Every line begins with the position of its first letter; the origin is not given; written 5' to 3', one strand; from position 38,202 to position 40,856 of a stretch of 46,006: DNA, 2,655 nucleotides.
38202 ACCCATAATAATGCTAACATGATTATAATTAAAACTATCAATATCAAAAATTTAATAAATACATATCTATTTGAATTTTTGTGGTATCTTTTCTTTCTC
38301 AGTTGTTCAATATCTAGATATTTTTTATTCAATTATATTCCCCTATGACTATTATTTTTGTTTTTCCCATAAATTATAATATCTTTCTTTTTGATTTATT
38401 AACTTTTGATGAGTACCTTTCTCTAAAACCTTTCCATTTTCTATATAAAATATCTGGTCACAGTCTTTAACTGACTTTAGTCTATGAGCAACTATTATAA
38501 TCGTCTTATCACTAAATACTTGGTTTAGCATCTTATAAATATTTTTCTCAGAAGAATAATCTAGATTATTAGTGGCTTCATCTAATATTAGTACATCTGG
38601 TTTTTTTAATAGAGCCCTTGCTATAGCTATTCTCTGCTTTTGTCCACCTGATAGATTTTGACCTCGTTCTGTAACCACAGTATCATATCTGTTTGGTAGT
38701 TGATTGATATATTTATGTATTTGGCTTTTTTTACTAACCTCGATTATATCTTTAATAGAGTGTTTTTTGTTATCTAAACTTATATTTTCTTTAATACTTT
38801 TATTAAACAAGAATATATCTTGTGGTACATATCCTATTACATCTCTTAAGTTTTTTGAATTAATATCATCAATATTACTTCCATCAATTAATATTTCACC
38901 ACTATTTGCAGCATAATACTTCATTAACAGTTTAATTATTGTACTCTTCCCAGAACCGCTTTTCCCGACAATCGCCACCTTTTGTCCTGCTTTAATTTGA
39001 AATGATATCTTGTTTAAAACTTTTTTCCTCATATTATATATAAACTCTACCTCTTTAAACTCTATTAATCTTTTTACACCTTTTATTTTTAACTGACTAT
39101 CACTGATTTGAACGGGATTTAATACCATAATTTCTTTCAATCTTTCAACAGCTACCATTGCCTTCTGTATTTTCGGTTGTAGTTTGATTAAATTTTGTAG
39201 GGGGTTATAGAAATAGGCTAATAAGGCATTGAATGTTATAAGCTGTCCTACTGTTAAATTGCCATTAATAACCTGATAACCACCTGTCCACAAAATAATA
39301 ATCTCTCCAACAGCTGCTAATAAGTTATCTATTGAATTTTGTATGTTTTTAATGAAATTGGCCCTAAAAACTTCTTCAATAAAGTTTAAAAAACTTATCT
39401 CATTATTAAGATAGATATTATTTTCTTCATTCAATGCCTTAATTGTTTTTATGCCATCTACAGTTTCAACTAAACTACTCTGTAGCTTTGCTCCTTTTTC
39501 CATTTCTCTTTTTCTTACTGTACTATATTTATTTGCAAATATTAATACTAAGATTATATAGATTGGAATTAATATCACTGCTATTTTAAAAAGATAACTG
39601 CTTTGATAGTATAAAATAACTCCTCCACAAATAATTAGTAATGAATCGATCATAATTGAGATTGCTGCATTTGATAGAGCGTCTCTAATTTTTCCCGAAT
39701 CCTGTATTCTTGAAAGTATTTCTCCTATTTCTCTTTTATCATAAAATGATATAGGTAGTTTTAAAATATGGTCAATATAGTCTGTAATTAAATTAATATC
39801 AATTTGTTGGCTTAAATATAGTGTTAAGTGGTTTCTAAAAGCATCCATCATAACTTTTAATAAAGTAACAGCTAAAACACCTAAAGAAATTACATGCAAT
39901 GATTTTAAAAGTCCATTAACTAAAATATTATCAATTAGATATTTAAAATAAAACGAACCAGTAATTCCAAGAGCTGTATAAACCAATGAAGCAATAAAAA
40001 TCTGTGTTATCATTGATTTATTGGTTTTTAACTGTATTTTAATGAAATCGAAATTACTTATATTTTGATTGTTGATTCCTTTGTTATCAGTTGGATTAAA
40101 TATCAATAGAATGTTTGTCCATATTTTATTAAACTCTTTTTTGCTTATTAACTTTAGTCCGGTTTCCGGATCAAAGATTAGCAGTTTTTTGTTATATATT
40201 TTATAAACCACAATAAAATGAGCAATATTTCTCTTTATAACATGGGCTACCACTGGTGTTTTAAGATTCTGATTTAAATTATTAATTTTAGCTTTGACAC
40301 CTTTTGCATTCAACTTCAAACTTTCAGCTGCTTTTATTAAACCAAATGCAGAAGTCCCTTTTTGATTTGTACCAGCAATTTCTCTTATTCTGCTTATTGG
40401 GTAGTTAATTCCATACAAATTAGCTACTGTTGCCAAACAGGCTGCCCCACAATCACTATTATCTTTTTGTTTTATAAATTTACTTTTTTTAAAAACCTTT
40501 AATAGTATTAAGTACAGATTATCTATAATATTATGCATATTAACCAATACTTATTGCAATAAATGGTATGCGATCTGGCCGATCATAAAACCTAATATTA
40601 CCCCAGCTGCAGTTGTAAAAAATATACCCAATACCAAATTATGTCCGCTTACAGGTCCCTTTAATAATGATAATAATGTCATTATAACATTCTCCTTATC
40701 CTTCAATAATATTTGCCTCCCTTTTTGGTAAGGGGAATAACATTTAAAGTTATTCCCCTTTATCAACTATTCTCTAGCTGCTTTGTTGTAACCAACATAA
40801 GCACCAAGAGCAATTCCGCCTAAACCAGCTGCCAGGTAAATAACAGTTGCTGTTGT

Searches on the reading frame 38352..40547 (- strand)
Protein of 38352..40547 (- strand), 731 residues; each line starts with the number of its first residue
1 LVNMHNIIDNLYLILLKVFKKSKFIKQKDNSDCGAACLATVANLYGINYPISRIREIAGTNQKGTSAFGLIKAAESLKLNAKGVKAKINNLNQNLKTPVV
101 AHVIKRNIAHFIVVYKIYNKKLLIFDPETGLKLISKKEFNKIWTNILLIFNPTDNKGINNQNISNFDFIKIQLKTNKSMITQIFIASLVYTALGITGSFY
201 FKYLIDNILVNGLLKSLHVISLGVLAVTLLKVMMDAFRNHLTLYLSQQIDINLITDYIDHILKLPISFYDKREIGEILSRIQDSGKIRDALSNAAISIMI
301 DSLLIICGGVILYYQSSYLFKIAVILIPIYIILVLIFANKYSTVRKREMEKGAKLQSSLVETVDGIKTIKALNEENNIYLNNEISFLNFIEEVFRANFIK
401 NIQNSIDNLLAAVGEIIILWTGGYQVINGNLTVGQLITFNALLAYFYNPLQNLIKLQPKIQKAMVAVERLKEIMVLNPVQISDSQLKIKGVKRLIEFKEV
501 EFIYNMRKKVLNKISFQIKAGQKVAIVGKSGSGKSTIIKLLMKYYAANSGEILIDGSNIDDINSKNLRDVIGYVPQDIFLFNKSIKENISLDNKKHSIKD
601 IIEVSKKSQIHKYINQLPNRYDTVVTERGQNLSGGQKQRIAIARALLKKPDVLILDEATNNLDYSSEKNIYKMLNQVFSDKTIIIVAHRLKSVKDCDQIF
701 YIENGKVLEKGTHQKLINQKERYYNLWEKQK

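Call 3: search_protein_families(library=ncbifam, proteins=[window:38352-40547:-], max_evalue=10)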
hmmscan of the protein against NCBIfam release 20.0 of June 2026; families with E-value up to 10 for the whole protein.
window:38352-40547:- (731 aa): 197 families (the best 25 are shown)
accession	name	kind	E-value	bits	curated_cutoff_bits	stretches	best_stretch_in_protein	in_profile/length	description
TIGR01193.1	bacteriocin_ABC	subfamily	2e-190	634.8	523.85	1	27-727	1-706/708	peptide cleavage/export ABC transporter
TIGR03796.1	NHLM_micro_ABC1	equivalog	6.1e-151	504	853.3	1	25-726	5-708/710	NHLP family bacteriocin export ABC transporter peptidase/permease/ATPase subunit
TIGR01846.1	type_I_sec_HlyB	subfamily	2.9e-146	488.6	725.55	1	36-730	3-692/694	type I secretion system permease/ATPase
TIGR03375.1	type_I_sec_LssB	subfamily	6e-122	408.2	693.1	1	36-720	5-692/696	type I secretion system permease/ATPase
TIGR02204.1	MsbA_rel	hypoth_equivalog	1.3e-109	367.5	780.4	1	169-727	9-572/576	ABC transporter, permease/ATP-binding protein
TIGR00958.1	3a01208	subfamily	4e-107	359.2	874.6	1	174-726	157-710/711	antigen peptide transporter 2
TIGR02203.1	MsbA_lipidA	equivalog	2.9e-105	352.9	602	1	186-728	22-567/572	lipid A export permease/ATP-binding protein MsbA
TIGR03797.1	NHLM_micro_ABC2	equivalog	1.8e-101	340.8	709.4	1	55-730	20-685/686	NHLP bacteriocin export ABC transporter permease/ATPase subunit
NF052233.1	CphA_assoc_ABC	equivalog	1e-96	325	880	1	176-730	182-743/766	cyanophycin metabolism-associated ABC transporter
NF045998.1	cleave_ABC_plasm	equivalog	1.4e-96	324.3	500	1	26-696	1-667/673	Mbov_0121 family peptidase domain-containing ABC transporter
NF008381.0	PRK11176.1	equivalog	1.9e-96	323.7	867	1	188-729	34-578/582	lipid A ABC transporter ATP-binding protein/permease MsbA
NF010178.0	PRK13657.1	equivalog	2.1e-89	300.6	733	1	173-729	14-569/588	glucan ABC transporter ATP-binding protein/ permease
NF045513.1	HepA_fam_ABC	equivalog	4.2e-88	296.3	725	1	213-730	90-609/610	heterocyst formation ABC transporter subunit HepA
TIGR01842.1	type_I_sec_PrtD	subfamily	3.1e-79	267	510.15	1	174-718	2-542/544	type I secretion system permease/ATPase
NF008056.1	PRK10790.1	equivalog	6e-79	266.1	746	1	179-730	25-575/584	SmdB family multidrug efflux ABC transporter permease/ATP-binding protein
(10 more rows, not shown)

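Call 4: search_protein_families(library=pfam, proteins=[window:38352-40547:-], max_evalue=10)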
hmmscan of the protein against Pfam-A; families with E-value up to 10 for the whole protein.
window:38352-40547:- (731 aa): 32 families (the best 25 are shown)
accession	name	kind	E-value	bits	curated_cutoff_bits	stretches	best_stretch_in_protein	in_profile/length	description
PF00664.28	ABC_membrane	-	3.3e-49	168.5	28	1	183-450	4-274/274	ABC transporter transmembrane region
PF03412.21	Peptidase_C39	-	1.2e-41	142.1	22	1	22-154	2-132/133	Peptidase C39 family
PF00005.33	ABC_tran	-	7.5e-39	133.9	25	1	511-660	1-137/137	ABC transporter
PF02463.25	SMC_N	-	7.9e-08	32.4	40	1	523-703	26-212/220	RecF/RecN/SMC N terminal domain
PF20720.3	nSTAND3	-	6.8e-05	23.1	27.2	1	518-607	14-101/155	Novel STAND NTPase 3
PF13304.12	AAA_21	-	7e-05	23.5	27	2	525-544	3-24/304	AAA domain, putative AbiEii toxin, Type IV TA system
PF13401.12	AAA_22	-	0.00011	23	27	1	524-676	8-110/130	AAA domain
PF03193.22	RsgA_GTPase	-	0.00012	22.4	30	1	461-552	43-137/174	RsgA GTPase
PF09818.15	ABC_ATPase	-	0.00025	20.6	23.2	1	606-660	133-186/283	P-loop domain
PF00270.35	DEAD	-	0.00072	19.8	26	1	517-682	10-152/167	DEAD/DEAH box helicase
PF13555.12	AAA_29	-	0.00094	19.3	27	1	516-538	17-39/61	P-loop containing region of AAA domain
PF01935.23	DUF87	-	0.0026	18.3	23.2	1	522-554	24-57/220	Helicase HerA, central domain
PF13066.11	DUF3929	-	0.012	16.1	25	0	691-719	9-37/64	Protein of unknown function (DUF3929)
PF13191.12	AAA_16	-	0.014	16.4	32.6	1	521-672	22-154/167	AAA ATPase domain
PF13604.12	AAA_30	-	0.026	14.7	27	1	524-574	21-69/191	AAA domain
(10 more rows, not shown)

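Call 7: list_cluster_members(proteins=[window:40939-41109:-, window:40770-40889:-, window:40770-40916:-, window:40554-40682:-, window:38352-40547:-])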
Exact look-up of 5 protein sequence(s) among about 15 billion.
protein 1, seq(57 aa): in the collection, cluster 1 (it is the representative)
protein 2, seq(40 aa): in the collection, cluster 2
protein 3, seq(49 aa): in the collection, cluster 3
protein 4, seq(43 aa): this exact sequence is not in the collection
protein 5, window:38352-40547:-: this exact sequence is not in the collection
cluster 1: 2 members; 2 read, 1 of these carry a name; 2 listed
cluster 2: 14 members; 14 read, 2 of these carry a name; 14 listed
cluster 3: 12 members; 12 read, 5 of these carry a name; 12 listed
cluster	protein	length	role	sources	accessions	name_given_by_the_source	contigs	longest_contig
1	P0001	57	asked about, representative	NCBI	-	-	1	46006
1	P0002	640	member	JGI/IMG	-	thimet oligopeptidase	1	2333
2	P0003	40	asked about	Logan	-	-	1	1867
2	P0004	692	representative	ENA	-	-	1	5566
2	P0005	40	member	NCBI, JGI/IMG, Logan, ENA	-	hypothetical protein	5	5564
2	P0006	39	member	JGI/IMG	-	hypothetical protein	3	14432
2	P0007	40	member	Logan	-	-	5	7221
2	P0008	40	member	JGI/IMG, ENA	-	-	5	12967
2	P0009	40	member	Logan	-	-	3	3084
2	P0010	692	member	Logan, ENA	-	-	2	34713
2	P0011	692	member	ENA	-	-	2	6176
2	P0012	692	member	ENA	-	-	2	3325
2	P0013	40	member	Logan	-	-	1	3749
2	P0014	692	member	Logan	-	-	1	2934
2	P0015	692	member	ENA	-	-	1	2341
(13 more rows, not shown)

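Call 25: search_solved_structures(query=window:38352-40538:-, max_evalue=1e-20, show_alignments=1)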
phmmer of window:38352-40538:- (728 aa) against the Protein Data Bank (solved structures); distinct sequences matched with E-value up to 1e-20: 316 (the best 60 are shown).
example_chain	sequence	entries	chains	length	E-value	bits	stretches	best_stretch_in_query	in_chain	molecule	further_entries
8vp3_A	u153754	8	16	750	1.5e-184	618.5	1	11-726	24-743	ABC-type bacteriocin transporter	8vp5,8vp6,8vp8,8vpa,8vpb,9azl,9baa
4ry2_A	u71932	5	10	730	3.8e-184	617.1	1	12-726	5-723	ABC-type bacteriocin transporter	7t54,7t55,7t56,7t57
4s0f_A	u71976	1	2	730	1e-183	615.7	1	12-726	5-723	ABC-type bacteriocin transporter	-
6v9z_A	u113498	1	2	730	9e-183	612.6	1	12-726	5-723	ABC-type bacteriocin transporter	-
8vp9_A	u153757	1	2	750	5.6e-180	603.4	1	11-726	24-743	ABC-type bacteriocin transporter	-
8vow_A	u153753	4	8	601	4.3e-146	491.4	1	170-726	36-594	ABC-type bacteriocin transporter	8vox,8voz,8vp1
8hf7_A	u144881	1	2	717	4.3e-138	465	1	16-721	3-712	Competence factor transporting ATP-binding protein/permease ComA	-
8hf4_A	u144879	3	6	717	8.8e-138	463.9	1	16-721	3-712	Transport/processing ATP-binding protein ComA | Competence factor transporting ATP-binding protein/permease ComA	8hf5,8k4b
8hf6_A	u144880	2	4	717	2.4e-137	462.5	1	16-721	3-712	Competence factor transporting ATP-binding protein/permease ComA | Transport/processing ATP-binding protein ComA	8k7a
4f4c_A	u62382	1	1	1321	5.7e-130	438.1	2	239-724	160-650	Multidrug resistance protein pgp-1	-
7zka_A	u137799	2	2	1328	4.8e-128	431.8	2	258-724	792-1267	ATP-dependent translocase ABCB1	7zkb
6ujt_A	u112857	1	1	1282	5.2e-128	431.7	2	254-723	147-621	ATP-dependent translocase ABCB1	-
7zk8_A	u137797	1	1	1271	1e-127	430.7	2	254-723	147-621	ATP-dependent translocase ABCB1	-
7zk4_A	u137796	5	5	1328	1.5e-127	430.1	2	258-724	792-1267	ATP-dependent translocase ABCB1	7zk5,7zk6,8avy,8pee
6fn1_A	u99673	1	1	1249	1.7e-127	430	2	254-723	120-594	Human-mouse chimeric ABCB1 (ABCBHM)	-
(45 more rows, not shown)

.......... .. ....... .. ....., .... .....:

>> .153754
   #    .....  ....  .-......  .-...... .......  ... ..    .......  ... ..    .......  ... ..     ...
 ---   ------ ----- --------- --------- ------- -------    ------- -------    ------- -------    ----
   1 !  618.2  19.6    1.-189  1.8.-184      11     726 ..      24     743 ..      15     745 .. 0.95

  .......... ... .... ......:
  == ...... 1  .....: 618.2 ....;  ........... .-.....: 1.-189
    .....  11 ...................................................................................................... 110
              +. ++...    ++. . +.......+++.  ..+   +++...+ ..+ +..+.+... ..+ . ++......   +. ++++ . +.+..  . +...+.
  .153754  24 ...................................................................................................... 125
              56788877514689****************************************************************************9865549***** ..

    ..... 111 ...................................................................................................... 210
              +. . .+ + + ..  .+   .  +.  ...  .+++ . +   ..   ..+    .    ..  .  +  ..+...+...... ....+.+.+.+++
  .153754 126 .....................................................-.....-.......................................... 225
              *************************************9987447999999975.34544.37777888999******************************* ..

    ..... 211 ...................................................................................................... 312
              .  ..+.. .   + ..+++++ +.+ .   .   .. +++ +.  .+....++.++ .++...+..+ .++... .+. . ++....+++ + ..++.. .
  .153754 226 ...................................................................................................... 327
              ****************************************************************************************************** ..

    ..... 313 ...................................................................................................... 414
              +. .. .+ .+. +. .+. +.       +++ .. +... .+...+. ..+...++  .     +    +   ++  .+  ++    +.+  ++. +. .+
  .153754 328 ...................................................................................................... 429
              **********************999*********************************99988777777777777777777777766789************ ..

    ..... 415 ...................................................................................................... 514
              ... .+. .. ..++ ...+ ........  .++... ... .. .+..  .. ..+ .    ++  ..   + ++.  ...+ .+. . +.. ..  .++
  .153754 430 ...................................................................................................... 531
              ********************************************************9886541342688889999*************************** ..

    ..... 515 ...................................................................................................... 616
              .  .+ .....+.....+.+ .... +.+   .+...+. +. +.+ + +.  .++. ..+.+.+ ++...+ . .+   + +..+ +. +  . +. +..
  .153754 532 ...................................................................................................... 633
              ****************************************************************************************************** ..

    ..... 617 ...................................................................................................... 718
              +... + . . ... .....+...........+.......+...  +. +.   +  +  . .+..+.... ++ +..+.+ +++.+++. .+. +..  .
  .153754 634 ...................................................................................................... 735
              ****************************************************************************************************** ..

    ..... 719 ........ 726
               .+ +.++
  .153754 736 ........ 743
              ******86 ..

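Call 47: list_cluster_members(proteins=[window:40554-40706:-, window:40554-40766:-, window:38352-40538:-, window:37175-38332:-])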
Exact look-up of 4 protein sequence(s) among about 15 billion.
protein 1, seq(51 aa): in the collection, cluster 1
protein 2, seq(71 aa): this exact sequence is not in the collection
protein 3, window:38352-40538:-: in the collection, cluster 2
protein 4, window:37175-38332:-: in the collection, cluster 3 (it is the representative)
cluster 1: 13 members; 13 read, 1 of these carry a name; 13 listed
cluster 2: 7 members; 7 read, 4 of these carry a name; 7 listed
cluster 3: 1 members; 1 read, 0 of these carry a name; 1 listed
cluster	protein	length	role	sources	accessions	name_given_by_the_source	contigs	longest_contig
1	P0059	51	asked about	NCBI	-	-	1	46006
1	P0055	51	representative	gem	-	-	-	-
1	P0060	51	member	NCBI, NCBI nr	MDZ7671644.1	MAG: hypothetical protein U5K53_02260 [Halanaerobiales bacterium] | hypothetical protein [Halanaerobiales bacterium]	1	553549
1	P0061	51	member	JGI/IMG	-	-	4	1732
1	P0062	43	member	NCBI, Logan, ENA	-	-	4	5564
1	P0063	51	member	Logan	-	-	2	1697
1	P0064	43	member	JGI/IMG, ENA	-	-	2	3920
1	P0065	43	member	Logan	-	-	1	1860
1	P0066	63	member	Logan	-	-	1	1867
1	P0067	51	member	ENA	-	-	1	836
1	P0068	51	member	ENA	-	-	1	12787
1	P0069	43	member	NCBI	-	-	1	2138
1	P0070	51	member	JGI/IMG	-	-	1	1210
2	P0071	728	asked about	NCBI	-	-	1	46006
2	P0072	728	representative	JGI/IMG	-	ATP-binding cassette subfamily B protein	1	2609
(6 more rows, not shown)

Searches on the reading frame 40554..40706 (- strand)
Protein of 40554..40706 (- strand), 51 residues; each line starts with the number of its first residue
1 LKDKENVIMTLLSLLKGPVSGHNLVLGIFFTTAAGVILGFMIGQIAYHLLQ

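Call 3: search_protein_families(library=ncbifam, proteins=[window:40554-40682:-], max_evalue=10)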
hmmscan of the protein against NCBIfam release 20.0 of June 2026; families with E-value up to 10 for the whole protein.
seq(43 aa): 1 family
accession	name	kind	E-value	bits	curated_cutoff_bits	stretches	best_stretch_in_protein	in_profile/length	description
NF052507.1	BA5345_fam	subfamily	0.12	12.4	40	1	18-40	47-69/181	BA5345 family protein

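Call 4: search_protein_families(library=pfam, proteins=[window:40554-40682:-], max_evalue=10)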
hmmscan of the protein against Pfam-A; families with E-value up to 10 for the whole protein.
seq(43 aa): 0 families

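Call 18: find_homologous_proteins(query=window:40554-40706:-, max_evalue=0.01)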
Query seq(51 aa) (51 aa): 1 proteins with E <= 0.01 among 1 candidates.
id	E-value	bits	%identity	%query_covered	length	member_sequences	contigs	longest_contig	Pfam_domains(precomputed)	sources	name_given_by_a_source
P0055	3.2e-23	97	96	100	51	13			-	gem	-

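Call 44: search_protein_representatives(protein=window:40554-40706:-)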
Query: 51 residues. Proteins with E-value up to 0.001 (for the whole library): 3; up to 1e-10: 1; up to 1e-30: 0. The best 3 are listed.
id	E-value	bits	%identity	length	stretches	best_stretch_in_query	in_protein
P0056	9.6e-17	75.0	73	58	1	1-51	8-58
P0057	3.7e-09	51.6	38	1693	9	7-39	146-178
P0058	2.9e-05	39.5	37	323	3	3-38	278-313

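Call 69: search_protein_families(library=ncbifam, alignment_id=A2, max_evalue=1)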
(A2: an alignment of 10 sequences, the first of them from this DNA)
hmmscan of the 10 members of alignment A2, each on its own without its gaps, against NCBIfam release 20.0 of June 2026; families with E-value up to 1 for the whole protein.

A. member 1, seq(51 aa): 1 family
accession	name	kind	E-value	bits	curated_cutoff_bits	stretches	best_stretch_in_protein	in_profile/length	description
NF052507.1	BA5345_fam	subfamily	0.11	12.6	40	1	25-48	46-69/181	BA5345 family protein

B. families by the number of members that match (of 10 scanned): 4 families
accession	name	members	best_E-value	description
NF052507.1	BA5345_fam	3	0.052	BA5345 family protein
NF006912.0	PRK09400.2-3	1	0.13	preprotein translocase subunit SecE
NF053524.1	thylo_ssl2009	1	0.65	ssl2009 family thylakoid membrane protein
NF047378.1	photo_II_Psb35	1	0.78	photosystem II assembly protein Psb35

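Call 77: predict_structure(alignment_id=A5)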
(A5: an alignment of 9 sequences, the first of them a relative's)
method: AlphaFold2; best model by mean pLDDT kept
length: 51 residues; sequences in the alignment: 9
mean_pLDDT: 84.8   pTM: 0.45
mean pLDDT of the five models: 84.8, 84.7, 84.4, 83.8, 80.0
residues with pLDDT >= 90: 24; 70-90: 19; 50-70: 8; < 50: 0
segments of 3 or more residues with pLDDT < 50: none
pLDDT, mean of each block of 10 residues (from residue 1): 79 67 86 97 96 81
secondary structure, 60 per line:
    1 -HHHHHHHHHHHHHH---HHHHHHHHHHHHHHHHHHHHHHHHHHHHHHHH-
elements in order: H2-15 H19-50
